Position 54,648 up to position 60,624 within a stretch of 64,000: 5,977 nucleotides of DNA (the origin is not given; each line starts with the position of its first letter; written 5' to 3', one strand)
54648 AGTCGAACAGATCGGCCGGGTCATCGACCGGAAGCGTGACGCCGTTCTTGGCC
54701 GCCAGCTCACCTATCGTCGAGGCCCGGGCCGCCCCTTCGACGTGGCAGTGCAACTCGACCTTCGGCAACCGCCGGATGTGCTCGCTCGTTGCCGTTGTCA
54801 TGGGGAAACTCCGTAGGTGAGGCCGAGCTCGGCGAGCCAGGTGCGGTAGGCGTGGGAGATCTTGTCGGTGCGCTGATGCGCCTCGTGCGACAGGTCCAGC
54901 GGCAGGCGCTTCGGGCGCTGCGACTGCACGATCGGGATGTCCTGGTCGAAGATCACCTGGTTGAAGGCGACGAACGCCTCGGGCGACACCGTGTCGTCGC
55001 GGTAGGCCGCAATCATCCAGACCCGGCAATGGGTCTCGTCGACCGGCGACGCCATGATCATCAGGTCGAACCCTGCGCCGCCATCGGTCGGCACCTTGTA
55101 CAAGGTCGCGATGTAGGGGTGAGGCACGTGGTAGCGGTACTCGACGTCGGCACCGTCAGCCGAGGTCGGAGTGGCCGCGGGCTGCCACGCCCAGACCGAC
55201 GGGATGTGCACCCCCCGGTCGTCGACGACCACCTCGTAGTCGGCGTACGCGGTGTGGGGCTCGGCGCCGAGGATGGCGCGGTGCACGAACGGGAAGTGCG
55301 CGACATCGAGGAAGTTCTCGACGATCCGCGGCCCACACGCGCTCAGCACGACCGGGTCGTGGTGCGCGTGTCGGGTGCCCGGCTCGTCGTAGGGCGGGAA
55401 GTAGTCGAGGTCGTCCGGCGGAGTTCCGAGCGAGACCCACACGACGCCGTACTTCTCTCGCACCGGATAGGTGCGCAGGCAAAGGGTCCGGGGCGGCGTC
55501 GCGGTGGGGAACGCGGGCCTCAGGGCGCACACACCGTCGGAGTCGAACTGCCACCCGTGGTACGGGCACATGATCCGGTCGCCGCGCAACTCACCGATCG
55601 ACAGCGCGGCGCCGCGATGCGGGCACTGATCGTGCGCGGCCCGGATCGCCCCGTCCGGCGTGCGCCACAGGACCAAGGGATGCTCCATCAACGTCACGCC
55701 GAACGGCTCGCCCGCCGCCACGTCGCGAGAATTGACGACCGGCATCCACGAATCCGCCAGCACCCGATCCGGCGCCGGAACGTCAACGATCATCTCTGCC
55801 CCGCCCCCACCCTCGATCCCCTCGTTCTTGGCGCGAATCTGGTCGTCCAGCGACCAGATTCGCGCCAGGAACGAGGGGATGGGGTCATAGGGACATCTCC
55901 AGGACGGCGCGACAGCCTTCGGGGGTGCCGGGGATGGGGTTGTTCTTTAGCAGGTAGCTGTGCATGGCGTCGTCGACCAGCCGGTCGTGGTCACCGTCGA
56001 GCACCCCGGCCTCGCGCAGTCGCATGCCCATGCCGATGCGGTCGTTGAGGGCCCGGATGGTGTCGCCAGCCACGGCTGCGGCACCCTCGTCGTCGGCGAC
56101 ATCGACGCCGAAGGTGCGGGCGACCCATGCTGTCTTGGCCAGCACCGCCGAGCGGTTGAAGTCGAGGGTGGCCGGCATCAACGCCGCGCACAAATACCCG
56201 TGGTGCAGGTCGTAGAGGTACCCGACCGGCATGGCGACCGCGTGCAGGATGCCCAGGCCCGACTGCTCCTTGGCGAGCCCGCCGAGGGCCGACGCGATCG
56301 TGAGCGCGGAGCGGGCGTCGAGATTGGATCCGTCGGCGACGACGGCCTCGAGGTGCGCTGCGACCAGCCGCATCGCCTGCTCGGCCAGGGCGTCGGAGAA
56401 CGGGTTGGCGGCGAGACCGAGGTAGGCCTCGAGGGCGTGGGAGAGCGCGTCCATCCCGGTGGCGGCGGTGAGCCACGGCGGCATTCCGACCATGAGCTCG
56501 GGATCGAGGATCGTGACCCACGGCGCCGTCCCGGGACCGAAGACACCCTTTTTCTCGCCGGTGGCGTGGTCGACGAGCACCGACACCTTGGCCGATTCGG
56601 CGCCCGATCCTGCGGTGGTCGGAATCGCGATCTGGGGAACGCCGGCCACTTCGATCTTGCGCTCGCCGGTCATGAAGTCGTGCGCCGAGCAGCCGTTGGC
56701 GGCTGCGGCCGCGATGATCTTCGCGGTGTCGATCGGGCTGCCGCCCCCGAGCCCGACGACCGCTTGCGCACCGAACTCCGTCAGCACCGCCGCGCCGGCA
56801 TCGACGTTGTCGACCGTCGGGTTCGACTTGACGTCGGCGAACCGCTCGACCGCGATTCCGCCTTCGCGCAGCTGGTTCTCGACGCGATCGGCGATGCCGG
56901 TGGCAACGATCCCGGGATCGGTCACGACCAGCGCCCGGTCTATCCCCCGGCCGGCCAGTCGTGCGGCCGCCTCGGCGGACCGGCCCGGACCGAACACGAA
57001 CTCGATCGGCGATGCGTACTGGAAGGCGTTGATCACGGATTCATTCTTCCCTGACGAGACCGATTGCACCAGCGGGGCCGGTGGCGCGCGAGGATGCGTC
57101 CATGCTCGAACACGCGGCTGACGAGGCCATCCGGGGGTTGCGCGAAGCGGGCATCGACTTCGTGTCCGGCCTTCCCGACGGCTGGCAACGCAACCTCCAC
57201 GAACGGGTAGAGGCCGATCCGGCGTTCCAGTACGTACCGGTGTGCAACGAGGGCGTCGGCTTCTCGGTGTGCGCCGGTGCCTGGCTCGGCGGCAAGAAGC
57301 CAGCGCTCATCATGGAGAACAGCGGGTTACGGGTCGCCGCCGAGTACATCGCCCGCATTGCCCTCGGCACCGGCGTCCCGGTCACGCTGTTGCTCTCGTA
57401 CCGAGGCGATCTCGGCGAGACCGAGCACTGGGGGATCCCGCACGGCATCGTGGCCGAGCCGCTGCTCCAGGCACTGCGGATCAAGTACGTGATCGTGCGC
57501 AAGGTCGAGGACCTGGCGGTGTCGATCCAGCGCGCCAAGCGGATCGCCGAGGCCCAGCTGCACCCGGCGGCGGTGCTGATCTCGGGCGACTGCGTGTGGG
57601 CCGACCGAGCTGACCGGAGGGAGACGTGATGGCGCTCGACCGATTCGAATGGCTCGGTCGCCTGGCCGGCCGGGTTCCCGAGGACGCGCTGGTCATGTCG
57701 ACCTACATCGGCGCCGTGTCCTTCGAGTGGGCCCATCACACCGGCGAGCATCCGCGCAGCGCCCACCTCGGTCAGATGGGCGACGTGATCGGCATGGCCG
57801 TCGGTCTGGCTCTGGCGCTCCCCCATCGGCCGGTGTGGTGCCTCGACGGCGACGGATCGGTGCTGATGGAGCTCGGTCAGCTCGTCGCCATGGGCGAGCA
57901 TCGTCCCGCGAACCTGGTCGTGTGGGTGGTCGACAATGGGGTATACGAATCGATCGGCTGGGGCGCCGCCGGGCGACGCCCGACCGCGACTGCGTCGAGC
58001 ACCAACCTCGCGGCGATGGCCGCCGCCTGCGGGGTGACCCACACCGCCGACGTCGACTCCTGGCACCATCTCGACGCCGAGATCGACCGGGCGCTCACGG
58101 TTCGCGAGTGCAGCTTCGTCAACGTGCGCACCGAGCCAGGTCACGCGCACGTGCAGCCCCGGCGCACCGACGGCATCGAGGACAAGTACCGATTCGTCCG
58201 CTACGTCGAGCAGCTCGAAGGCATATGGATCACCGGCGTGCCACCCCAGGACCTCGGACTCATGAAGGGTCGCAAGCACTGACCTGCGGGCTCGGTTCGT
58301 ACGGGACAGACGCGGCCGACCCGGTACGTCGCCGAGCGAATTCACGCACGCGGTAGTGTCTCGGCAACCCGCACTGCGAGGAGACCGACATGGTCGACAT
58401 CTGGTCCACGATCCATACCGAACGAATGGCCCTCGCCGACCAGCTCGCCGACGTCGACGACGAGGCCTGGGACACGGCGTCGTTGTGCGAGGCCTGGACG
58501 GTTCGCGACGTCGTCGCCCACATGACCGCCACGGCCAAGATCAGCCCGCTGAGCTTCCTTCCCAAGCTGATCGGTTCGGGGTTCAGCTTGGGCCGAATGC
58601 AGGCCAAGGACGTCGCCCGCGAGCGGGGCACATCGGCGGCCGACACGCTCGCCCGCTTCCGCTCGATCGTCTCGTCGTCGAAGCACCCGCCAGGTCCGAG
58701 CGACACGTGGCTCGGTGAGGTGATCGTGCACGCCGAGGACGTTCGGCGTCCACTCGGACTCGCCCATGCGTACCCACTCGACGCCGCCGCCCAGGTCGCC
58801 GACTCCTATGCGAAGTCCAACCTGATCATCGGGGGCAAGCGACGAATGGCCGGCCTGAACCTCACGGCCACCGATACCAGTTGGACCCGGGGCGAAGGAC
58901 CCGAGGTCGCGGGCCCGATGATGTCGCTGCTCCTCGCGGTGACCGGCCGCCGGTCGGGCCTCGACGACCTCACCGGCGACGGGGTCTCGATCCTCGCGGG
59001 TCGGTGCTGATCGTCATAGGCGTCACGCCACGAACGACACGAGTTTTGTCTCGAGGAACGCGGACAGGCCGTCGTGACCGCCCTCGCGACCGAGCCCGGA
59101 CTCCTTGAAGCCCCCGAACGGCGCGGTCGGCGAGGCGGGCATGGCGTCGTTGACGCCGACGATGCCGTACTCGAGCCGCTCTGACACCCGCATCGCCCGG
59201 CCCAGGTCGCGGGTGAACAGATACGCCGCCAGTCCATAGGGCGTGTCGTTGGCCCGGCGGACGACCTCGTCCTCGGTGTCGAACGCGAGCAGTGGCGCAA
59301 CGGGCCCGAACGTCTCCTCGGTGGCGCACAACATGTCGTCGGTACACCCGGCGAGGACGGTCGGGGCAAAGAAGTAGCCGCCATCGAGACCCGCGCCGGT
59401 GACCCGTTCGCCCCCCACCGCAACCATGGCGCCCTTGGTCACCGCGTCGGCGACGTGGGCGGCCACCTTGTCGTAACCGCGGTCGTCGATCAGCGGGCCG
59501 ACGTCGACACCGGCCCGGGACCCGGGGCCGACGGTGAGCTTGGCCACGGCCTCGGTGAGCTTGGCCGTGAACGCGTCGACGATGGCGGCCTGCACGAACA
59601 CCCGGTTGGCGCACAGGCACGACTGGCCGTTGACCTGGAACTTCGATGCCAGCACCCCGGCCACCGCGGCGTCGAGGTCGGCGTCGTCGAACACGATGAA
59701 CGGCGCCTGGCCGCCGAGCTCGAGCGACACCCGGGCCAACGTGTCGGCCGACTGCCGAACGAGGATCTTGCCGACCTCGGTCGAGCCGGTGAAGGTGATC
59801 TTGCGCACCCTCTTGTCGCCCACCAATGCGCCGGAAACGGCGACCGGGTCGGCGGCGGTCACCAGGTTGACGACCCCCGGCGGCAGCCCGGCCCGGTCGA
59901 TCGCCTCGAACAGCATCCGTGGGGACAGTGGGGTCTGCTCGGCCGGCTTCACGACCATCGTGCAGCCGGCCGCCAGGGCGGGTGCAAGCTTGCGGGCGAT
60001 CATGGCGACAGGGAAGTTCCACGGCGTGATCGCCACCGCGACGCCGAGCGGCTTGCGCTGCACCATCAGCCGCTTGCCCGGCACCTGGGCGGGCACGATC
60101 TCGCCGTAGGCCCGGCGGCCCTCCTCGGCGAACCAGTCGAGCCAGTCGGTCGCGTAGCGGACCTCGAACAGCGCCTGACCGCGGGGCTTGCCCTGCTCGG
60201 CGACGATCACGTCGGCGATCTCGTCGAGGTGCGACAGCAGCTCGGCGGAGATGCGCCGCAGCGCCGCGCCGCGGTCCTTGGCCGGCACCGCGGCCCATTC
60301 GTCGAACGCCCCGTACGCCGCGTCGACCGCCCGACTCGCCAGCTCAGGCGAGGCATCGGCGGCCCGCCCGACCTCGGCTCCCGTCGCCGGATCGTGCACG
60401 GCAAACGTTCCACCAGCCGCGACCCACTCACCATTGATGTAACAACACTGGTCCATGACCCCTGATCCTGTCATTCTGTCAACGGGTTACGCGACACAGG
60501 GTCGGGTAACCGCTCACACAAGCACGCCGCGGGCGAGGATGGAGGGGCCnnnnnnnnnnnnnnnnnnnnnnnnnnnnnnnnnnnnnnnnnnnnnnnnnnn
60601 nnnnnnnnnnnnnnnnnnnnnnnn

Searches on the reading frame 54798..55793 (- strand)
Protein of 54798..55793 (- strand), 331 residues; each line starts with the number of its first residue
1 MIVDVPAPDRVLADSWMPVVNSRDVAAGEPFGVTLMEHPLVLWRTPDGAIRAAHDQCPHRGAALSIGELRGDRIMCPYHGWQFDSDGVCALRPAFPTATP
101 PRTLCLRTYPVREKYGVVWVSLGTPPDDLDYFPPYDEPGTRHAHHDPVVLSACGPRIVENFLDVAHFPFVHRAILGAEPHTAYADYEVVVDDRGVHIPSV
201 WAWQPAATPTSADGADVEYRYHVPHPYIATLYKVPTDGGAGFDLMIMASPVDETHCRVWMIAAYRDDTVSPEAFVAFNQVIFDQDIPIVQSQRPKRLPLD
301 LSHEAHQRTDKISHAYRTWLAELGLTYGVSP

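Call 29: search_protein_families(library=pfam, proteins=[window:54798-55793:-], max_evalue=0.0001)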
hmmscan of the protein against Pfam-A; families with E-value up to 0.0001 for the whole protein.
window:54798-55793:- (331 aa): 3 families
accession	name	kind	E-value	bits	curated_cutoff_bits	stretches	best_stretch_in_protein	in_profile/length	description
PF00355.32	Rieske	-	1.8e-25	89.1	20.3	1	15-97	1-83/88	Rieske [2Fe-2S] domain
PF19112.6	VanA_C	-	1.2e-21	78.2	23.5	1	153-323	4-190/193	Vanillate O-demethylase oxygenase C-terminal domain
PF19298.5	KshA_C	-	3.4e-06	27.7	23.3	1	145-305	32-194/207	3-Ketosteroid 9alpha-hydroxylase C-terminal domain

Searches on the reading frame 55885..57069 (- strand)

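Call 29: search_protein_families(library=pfam, proteins=[window:55885-57069:-], max_evalue=0.0001)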
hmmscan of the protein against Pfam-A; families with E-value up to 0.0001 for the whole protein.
window:55885-57069:- (394 aa): 3 families
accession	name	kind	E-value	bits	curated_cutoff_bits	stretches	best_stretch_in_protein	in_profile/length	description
PF00465.25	Fe-ADH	-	2e-46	158.1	31.3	1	22-190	2-168/168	Iron-containing alcohol dehydrogenase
PF25137.1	ADH_Fe_C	-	4.8e-44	150.8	27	1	201-392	1-192/194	Fe-containing alcohol dehydrogenase family, C-terminal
PF13685.12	Fe-ADH_2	-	2.7e-14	53.8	28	1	26-122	2-96/149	Iron-containing alcohol dehydrogenase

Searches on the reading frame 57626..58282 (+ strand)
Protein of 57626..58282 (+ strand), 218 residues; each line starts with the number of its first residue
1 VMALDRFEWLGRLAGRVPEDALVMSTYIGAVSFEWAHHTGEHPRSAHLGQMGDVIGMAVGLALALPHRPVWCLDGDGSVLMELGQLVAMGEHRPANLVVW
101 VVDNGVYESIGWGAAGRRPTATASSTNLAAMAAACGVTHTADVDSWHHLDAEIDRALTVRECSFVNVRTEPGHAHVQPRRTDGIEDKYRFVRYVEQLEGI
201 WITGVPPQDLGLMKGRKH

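Call 34: search_protein_families(library=pfam, proteins=[window:57626-58282:+], max_evalue=0.0001)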
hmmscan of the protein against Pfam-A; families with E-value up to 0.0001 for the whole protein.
window:57626-58282:+ (218 aa): 1 family
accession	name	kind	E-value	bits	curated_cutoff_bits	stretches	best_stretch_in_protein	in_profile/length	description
PF02775.26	TPP_enzyme_C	-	2.3e-20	73.4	21.9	1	42-167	21-151/151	Thiamine pyrophosphate enzyme, C-terminal TPP binding domain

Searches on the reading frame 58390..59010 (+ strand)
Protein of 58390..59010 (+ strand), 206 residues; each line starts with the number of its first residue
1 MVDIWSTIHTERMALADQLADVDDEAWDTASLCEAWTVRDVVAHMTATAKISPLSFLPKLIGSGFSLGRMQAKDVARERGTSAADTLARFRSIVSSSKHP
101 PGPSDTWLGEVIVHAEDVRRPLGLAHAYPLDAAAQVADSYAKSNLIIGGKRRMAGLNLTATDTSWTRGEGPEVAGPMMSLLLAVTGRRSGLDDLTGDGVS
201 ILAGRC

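Call 34: search_protein_families(library=pfam, proteins=[window:58390-59010:+], max_evalue=0.0001)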
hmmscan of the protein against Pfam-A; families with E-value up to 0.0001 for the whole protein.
window:58390-59010:+ (206 aa): 1 family
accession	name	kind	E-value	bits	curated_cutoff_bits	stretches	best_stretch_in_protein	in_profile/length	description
PF11716.13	MDMPI_N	-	9.5e-11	43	24.2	1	10-94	3-93/140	Mycothiol maleylpyruvate isomerase N-terminal domain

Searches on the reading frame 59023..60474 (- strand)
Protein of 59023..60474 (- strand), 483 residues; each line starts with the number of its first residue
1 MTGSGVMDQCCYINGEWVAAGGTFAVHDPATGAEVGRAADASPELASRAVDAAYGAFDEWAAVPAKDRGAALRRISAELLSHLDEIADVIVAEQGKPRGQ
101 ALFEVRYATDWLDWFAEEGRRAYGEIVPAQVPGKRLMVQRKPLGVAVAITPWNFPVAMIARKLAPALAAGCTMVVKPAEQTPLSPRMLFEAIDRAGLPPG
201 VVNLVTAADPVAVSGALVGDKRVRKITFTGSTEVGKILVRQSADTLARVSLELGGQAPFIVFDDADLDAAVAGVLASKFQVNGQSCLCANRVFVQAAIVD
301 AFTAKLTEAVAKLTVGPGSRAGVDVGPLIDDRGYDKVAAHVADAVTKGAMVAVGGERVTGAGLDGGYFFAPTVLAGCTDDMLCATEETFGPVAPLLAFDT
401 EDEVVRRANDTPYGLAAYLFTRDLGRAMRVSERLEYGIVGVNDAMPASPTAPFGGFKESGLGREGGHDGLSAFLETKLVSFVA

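Call 34: search_protein_families(library=pfam, proteins=[window:59023-60474:-], max_evalue=0.0001)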
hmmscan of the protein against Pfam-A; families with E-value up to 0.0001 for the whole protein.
window:59023-60474:- (483 aa): 1 family
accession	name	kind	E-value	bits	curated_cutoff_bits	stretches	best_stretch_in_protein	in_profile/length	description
PF00171.27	Aldedh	-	8e-165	549.3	23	1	17-479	1-461/461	Aldehyde dehydrogenase family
